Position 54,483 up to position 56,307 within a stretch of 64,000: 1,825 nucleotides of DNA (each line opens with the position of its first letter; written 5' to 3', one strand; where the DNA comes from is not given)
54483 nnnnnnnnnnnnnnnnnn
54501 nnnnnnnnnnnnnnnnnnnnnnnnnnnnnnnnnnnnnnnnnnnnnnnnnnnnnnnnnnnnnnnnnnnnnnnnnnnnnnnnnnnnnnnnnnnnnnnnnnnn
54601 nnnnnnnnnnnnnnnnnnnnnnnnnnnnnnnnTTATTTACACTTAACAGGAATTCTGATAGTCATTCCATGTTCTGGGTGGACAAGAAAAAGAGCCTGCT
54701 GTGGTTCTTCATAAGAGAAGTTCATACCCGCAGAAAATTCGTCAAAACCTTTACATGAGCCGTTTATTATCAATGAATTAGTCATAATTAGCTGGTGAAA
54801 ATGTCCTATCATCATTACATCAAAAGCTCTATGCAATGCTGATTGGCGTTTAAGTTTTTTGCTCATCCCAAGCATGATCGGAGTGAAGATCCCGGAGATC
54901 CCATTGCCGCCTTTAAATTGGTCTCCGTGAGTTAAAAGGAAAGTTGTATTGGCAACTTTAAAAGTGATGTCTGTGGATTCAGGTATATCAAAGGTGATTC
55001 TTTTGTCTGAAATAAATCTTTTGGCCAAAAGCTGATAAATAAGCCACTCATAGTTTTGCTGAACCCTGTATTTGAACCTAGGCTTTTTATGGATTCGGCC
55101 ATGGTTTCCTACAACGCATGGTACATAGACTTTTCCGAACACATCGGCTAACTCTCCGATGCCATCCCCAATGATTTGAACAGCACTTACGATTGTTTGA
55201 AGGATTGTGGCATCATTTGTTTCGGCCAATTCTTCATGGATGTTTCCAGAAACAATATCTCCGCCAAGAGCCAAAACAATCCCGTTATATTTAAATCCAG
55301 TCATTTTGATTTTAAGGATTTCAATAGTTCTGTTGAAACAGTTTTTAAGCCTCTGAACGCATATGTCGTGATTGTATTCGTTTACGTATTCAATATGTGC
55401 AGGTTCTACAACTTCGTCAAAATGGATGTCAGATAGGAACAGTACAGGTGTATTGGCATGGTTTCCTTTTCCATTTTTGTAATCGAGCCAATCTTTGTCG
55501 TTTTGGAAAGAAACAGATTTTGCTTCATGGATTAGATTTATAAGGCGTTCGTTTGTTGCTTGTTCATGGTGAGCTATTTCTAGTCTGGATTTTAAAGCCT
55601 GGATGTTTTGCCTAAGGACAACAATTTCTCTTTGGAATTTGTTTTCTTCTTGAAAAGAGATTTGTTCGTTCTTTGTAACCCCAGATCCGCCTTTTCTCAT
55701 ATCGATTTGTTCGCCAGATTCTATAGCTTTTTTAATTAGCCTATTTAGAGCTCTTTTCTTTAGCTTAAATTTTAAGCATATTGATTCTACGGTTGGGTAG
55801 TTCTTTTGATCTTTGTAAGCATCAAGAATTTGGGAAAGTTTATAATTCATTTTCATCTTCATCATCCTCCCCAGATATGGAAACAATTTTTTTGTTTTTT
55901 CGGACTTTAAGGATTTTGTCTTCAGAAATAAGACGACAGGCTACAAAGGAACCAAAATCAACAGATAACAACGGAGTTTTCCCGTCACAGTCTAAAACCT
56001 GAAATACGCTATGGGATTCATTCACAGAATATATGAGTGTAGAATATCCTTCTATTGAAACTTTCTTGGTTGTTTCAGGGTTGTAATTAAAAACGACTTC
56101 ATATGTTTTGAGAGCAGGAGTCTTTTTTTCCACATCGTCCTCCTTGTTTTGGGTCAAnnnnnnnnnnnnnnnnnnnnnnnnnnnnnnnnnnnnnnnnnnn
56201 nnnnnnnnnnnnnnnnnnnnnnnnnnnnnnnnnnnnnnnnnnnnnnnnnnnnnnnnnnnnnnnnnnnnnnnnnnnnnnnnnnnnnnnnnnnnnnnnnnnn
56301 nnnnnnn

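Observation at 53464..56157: Opposite-strand insert: Rnl2-type RNA ligase with a tRNA-binding OB fold next to a calcineurin-like phosphoesterase. Candidate tRNA-repair (anti-anticodon-nuclease) module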

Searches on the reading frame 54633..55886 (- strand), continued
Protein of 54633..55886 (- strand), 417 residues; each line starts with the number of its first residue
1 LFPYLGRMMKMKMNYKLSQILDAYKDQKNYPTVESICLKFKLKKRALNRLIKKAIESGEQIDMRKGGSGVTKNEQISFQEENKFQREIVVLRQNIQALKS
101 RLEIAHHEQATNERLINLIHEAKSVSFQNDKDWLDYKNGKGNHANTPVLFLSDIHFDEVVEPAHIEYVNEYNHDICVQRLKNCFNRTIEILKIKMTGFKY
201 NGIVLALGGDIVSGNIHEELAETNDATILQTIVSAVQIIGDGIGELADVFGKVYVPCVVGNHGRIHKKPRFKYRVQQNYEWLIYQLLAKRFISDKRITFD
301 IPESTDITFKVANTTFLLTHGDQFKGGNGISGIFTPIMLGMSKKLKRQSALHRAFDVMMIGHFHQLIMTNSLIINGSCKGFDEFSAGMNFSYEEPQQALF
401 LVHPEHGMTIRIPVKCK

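Call 43: search_dna_similar(query=window:54633-55856:-, collection=phages, mode=protein, max_rows=45, rows=spread)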
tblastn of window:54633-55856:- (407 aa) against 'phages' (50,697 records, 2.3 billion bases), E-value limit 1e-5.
Records with a match: 175; places in all: 176; records where one place covers at least 80% of the query: 32.
Best place of each record, by identity: <60% 175.
By first word of the organism name: Staphylococcus 43; Halorubrum 29; Phocaeicola 24; Parabacteroides 15; Bacteroides 14; Haloarcula 9; Bacillus 5; Fusobacterium 4; Clostridioides 4; Bacteriophage 3; and 16 more.
By host as written in the record: Staphylococcus sp. 16; Halorubrum sp. 16; - 13; Parabacteroides merdae DA116 6; Phocaeicola dorei DA26 5; Haloarcula californiae 5; Halorubrum coriense 5; Phocaeicola massiliensis DA127 4; and 66 more.
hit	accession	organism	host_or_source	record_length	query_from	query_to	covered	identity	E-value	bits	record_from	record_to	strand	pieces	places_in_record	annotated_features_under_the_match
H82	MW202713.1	Caudoviricetes sp.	Manatee Spring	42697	81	404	80%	41.5%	2e-74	258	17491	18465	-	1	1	archeal DNA polymerase iI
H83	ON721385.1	Bacteroides phage EMB2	Bacteroides uniformis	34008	75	404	81%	31.6%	1e-38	154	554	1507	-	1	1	DNA polymerase II small subunit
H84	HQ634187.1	Cyanophage KBS-S-2A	Synechococcus sp. WH7803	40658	57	404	86%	29.5%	4e-38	152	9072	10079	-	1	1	hypothetical protein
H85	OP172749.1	Phocaeicola phage BV741P2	Phocaeicola vulgatus DA741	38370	29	397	91%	26.1%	2e-31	132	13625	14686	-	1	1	hypothetical protein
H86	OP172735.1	Bacteroides phage BU730P1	Bacteroides uniformis DA730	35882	132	398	66%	32.7%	6e-37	148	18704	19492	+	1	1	hypothetical protein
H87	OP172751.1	Bacteroides phage BX788P2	Bacteroides xylanisolvens DA788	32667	132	404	67%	31.2%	5e-34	140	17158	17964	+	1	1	hypothetical protein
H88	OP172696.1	Phocaeicola phage BM127P3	Phocaeicola massiliensis DA127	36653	129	397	66%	31.4%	8e-36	145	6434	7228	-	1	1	hypothetical protein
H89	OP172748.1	Phocaeicola phage BV741P1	Phocaeicola vulgatus DA741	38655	135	404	66%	31.2%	1e-33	139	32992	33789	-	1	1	hypothetical protein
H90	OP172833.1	Parabacteroides phage PM708P2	Parabacteroides merdae DA708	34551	135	404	66%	30.9%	4e-33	137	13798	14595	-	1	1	hypothetical protein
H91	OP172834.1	Parabacteroides phage PM708P3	Parabacteroides merdae DA708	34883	135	404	66%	30.9%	6e-33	137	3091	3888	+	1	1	hypothetical protein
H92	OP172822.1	Parabacteroides phage PM21P2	Parabacteroides merdae DA21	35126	135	404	66%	30.9%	1e-32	136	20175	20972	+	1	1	hypothetical protein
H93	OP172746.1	Phocaeicola phage BV737P3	Phocaeicola vulgatus DA737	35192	128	397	66%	30.3%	1e-31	133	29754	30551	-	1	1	hypothetical protein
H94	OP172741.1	Phocaeicola phage BV283P1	Phocaeicola vulgatus DA283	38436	129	397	66%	29.9%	6e-32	134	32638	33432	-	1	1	hypothetical protein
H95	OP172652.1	Phocaeicola phage BD26P1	Phocaeicola dorei DA26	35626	129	397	66%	29.6%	1e-31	133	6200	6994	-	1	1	hypothetical protein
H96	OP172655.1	Phocaeicola phage BD26P4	Phocaeicola dorei DA26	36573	129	397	66%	29.6%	1e-31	133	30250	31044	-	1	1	hypothetical protein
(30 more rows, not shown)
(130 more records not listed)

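Call 44: find_encoding_contigs(protein=P0034, flank=7000, max_places=1)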
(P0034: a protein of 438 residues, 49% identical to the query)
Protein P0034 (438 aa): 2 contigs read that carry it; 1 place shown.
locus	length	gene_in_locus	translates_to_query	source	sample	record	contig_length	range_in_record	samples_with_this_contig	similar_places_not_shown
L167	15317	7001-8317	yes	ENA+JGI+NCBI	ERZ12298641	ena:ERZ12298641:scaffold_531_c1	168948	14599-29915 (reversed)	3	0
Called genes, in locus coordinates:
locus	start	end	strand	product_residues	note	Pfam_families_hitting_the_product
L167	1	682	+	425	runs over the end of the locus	PF00154:RecA_N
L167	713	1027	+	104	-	-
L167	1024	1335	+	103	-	-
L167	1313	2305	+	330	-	PF00149:Metallophos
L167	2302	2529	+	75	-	-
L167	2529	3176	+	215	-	-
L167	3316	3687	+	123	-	-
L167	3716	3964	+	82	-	PF07879:PHB_acc_N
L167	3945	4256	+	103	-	-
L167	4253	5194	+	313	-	PF01073:3Beta_HSD, PF01370:Epimerase, PF02719:Polysacc_synt_2, PF04321:RmlD_sub_bind, PF07993:NAD_binding_4, PF16363:GDP_Man_Dehyd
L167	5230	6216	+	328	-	-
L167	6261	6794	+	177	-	-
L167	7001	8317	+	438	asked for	-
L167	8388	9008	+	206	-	PF00574:CLP_protease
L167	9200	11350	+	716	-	PF01653:DNA_ligase_aden, PF03120:OB_DNA_ligase, PF14520:HHH_5 (faint), PF00533:BRCT, PF12738:PTCB-BRCT (weak)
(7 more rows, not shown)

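Call 45: find_encoding_contigs(protein=P0099, flank=7000, max_places=1)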
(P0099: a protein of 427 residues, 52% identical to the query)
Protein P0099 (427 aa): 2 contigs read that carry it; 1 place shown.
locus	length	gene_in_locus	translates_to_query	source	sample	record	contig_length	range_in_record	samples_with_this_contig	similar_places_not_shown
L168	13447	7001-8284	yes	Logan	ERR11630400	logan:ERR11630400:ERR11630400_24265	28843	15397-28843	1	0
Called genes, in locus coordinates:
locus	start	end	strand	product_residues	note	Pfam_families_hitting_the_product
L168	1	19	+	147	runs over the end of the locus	PF25109:HAD_PNKP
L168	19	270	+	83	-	-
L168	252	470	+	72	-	-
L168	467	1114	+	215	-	PF00149:Metallophos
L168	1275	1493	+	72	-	-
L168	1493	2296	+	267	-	PF00112:Peptidase_C1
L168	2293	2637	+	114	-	PF00856:SET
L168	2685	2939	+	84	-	PF13560:HTH_31 (weak), PF01381:HTH_3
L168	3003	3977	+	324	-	-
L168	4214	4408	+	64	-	-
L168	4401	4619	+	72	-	-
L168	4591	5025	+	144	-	-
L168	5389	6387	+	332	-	PF01966:HD (faint)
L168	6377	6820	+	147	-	-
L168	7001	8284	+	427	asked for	PF18780:HNH_repeat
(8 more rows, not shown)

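Call 64: find_encoding_contigs(protein=P0002, flank=6000, max_places=2)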
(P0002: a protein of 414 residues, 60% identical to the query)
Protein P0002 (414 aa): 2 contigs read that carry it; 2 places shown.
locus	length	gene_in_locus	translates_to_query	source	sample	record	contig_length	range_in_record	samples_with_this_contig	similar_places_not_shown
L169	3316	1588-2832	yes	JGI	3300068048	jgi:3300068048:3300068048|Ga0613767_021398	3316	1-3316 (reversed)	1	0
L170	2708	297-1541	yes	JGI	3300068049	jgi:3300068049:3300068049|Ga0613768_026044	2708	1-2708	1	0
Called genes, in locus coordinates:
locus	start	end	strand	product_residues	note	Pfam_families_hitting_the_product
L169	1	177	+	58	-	?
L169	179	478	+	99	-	-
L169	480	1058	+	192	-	PF05708:Peptidase_C92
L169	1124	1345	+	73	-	-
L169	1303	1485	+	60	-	-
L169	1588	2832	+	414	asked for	-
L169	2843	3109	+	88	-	-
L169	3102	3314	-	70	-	?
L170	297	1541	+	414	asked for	-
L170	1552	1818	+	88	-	-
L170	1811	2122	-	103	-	-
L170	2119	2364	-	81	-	-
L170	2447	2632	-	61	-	-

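Call 80: fold_search(model_id=the predicted structure, library=viral)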
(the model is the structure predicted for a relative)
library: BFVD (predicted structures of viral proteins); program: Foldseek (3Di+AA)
matches with E <= 10: 867; with E <= 0.001: 76
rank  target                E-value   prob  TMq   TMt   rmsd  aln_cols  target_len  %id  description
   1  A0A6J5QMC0            3.4e-22  1.00  0.59  0.57  13.6       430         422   21  Uncharacterized protein [uncultured Caudovirales phage]
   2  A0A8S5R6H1            3.6e-22  1.00  0.60  0.52  12.8       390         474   20  DNA polymerase II small subunit [Ackermannviridae sp. ctaCq7]
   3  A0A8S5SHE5            1.2e-20  1.00  0.57  0.57  19.7       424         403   16  DNA polymerase II small subunit [Siphoviridae sp. ctBCr48]
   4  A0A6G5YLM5            1.6e-19  1.00  0.58  0.56  15.5       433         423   18  (no name in the UniProt tables at hand)
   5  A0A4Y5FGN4            6.2e-18  1.00  0.56  0.54  16.6       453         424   16  DNA polymerase [Lactobacillus phage 3-521]
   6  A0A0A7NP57            8.3e-18  1.00  0.57  0.48  16.3       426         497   17  Calcineurin-like phosphoesterase domain-containing protein [Lactobacillus phage LfeInf]
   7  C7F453                8.8e-18  1.00  0.53  0.58  20.0       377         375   18  (no name in the UniProt tables at hand)
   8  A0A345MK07            3.1e-17  1.00  0.56  0.52  16.2       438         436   14  Putative metallophosphatase [Bacillus phage BSP38]
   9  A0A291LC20            4.4e-17  1.00  0.54  0.79   3.6       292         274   19  Metallo-dependent phosphatase [Caulobacter phage Lullwater]
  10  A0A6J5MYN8            2.5e-16  1.00  0.58  0.54   6.4       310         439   21  Uncharacterized protein [uncultured Caudovirales phage]
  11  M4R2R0                4.1e-16  1.00  0.57  0.57  10.1       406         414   16  (no name in the UniProt tables at hand)
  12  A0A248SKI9            9.6e-15  1.00  0.51  0.44  14.3       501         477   12  (no name in the UniProt tables at hand)
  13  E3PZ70                2.0e-14  1.00  0.50  0.52  20.4       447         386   15  Uncharacterized protein [Roseovarius sp. 217 phage 1]
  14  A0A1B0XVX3            2.8e-14  1.00  0.50  0.63   6.6       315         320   15  Calcineurin-like phosphoesterase domain-containing protein [Campylobacter phage PC5]
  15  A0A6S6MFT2            7.4e-14  1.00  0.51  0.79   4.2       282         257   20  (no name in the UniProt tables at hand)
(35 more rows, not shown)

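Call 83: find_encoding_contigs(protein=P0116, flank=8000, max_places=1)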
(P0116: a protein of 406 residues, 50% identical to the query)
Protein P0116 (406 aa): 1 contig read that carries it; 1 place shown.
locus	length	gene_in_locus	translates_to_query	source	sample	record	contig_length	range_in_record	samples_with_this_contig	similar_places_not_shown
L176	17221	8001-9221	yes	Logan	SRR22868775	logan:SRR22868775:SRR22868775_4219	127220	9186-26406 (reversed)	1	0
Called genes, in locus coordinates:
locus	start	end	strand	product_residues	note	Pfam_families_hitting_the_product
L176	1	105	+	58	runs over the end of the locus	-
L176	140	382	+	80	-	-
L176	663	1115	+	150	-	-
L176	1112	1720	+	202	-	PF00226:DnaJ (weak)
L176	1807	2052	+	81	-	PF02954:HTH_8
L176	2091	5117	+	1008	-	-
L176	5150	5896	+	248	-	PF27730:UCP028589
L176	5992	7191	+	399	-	-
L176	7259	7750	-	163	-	-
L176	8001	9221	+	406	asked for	PF18780:HNH_repeat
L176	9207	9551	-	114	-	-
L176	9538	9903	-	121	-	-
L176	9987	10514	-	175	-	PF02915:Rubrerythrin (weak)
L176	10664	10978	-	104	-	-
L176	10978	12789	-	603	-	PF00773:RNB, PF00035:dsrm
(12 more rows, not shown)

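Call 84: find_encoding_contigs(protein=P0072, flank=8000, max_places=1)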
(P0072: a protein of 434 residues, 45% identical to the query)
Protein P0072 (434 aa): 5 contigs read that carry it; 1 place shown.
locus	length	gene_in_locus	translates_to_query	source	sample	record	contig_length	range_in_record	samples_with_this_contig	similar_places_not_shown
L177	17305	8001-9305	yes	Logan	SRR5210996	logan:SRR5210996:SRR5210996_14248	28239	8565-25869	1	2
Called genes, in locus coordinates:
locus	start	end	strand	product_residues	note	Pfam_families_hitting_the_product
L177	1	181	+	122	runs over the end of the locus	-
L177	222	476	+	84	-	-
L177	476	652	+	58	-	-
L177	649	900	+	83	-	-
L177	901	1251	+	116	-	-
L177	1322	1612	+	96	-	-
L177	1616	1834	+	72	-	-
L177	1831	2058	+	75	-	-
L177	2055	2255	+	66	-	-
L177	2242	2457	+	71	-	-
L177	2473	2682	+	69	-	-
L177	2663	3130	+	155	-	-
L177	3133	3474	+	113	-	-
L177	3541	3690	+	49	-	-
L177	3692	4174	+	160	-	PF09411:PagL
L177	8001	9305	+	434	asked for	PF00149:Metallophos (weak)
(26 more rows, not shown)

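Call 85: find_encoding_contigs(protein=P0067, flank=8000, max_places=1)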
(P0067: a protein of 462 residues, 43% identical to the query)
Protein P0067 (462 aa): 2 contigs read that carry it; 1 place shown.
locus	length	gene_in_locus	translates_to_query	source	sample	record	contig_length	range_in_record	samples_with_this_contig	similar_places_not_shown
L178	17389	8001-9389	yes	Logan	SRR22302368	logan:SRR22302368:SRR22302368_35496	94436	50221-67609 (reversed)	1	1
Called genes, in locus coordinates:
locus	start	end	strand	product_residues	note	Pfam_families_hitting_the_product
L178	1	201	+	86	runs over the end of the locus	-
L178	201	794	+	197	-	-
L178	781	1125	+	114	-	-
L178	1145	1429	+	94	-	-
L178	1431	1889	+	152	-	PF01327:Pep_deformylase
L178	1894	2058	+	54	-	-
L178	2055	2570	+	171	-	-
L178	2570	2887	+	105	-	-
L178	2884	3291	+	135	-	-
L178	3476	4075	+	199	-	-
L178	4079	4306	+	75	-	-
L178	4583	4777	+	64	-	-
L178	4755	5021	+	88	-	-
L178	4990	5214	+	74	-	-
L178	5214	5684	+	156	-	-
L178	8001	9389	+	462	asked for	-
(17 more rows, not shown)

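Call 90: search_solved_structures(query=A2, max_evalue=10, show_alignments=1)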
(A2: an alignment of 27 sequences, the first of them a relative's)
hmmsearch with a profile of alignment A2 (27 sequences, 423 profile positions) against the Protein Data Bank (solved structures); distinct sequences matched with E-value up to 10: 9.
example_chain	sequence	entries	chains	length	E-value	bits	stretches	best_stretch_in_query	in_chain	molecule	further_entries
7saf_A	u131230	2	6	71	0.68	12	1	69-121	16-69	General control transcription factor GCN4/M protein chimera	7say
3ni0_A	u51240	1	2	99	1.2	11.2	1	26-105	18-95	Bone marrow stromal antigen 2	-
6egc_A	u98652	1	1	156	1.6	10.8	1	11-116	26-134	SC_2L4HC2_23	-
5n9j_F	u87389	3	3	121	2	10.4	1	47-128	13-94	Mediator Complex Subunit 9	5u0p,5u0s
2zqm_A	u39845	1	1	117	3.9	9.5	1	35-115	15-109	Prefoldin beta subunit 1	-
1hjb_A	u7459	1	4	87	5.2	9.1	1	52-107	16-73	CCAAT/ENHANCER BINDING PROTEIN BETA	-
8gi0_F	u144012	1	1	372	5.8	8.9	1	32-113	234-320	Peroxisomal membrane protein PEX14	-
2zdi_A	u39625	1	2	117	8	8.5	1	32-114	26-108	Prefoldin subunit beta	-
8i3e_A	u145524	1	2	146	9.4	8.2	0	28-117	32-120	ELKS/Rab6-interacting/CAST family member 1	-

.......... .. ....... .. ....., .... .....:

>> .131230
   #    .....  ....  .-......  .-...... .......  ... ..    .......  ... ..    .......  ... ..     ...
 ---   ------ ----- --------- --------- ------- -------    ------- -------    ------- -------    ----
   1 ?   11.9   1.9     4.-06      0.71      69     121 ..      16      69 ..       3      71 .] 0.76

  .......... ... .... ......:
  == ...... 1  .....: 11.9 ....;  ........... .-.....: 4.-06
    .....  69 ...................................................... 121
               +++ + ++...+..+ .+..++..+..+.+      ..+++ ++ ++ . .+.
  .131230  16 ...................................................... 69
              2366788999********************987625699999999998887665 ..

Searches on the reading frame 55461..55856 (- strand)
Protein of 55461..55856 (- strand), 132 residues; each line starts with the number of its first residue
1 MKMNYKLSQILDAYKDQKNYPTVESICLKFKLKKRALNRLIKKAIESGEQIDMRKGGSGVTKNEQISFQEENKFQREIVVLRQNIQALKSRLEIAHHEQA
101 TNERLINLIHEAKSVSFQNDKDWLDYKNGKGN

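Call 87: search_protein_families(library=pfam, proteins=[window:55461-55856:-], max_evalue=1)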
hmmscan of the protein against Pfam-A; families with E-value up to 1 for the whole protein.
seq(132 aa): 2 families
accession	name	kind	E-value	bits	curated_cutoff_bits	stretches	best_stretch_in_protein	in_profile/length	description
PF13730.12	HTH_36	-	0.0046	17.2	25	1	14-48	17-53/55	Helix-turn-helix domain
PF23267.1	ENOX1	-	0.19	12.2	27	1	55-111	44-102/110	ENOX1-like domain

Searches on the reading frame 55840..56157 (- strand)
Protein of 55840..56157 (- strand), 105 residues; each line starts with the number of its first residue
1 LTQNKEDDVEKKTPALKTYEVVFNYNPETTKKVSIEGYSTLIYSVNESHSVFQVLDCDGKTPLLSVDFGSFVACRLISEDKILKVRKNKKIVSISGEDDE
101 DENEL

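Call 3: search_protein_families(library=pfam, proteins=[window:55840-56157:-], max_evalue=0.01)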
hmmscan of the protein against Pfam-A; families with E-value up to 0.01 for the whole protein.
window:55840-56157:- (105 aa): 0 families

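Call 4: search_protein_families(library=phrogs, proteins=[window:55840-56157:-], max_evalue=0.01)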
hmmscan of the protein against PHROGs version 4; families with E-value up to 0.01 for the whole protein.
window:55840-56157:- (105 aa): 0 families

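Call 7: search_protein_families(library=ncbifam, proteins=[window:55840-56157:-], max_evalue=0.1)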
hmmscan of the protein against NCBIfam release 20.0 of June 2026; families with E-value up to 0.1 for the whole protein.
window:55840-56157:- (105 aa): 0 families

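Call 37: search_protein_families(library=padloc, proteins=[window:55840-56133:-], max_evalue=0.01)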
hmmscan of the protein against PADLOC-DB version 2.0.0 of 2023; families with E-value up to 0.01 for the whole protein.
window:55840-56133:- (97 aa): 0 families

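Call 60: find_homologous_proteins(query=window:55840-56133:-, max_evalue=0.001)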
Query window:55840-56133:- (97 aa): 1 proteins with E <= 0.001 among 1 candidates.
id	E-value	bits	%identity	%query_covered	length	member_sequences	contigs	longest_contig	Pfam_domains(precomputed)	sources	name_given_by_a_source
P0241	2.9e-52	192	94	100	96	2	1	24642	-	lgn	-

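Call 67: search_protein_representatives(protein=window:55840-56133:-)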
Query: 97 residues. Proteins with E-value up to 0.001 (for the whole library): 4; up to 1e-10: 3; up to 1e-30: 1. The best 4 are listed.
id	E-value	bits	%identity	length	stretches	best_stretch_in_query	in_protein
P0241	9.3e-53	192.1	94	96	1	1-96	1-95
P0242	7.5e-13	64.5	43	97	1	4-93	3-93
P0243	4.1e-11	59.0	40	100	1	3-95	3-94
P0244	7.8e-04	35.7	38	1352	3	22-60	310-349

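Call 76: predict_structure(alignment_id=A4)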
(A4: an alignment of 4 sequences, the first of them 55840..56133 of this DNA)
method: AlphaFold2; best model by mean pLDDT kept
length: 97 residues; sequences in the alignment: 4
mean_pLDDT: 74.7   pTM: 0.66
mean pLDDT of the five models: 74.7, 73.9, 73.0, 57.7, 39.4
residues with pLDDT >= 90: 27; 70-90: 43; 50-70: 9; < 50: 18
segments of 3 or more residues with pLDDT < 50: 81-97
pLDDT, mean of each block of 10 residues (from residue 1): 75 80 90 84 89 89 82 76 38 30
secondary structure, 60 per line:
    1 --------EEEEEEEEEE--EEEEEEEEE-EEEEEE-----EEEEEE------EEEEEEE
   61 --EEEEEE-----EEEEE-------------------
elements in order: E9-18 E21-29 E31-36 E42-47 E54-60 E63-68 E74-78

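Call 87: search_protein_families(library=pfam, proteins=[window:55840-56133:-], max_evalue=1)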
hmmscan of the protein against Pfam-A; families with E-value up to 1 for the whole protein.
window:55840-56133:- (97 aa): 2 families
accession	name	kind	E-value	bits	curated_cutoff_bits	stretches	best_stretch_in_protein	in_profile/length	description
PF14936.11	p53-inducible11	-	0.088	13.3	27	0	74-94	9-29/179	Tumour protein p53-inducible protein 11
PF12231.13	Rif1_N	-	0.15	11.5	23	1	5-44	275-314/374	Rap1-interacting factor 1 N terminal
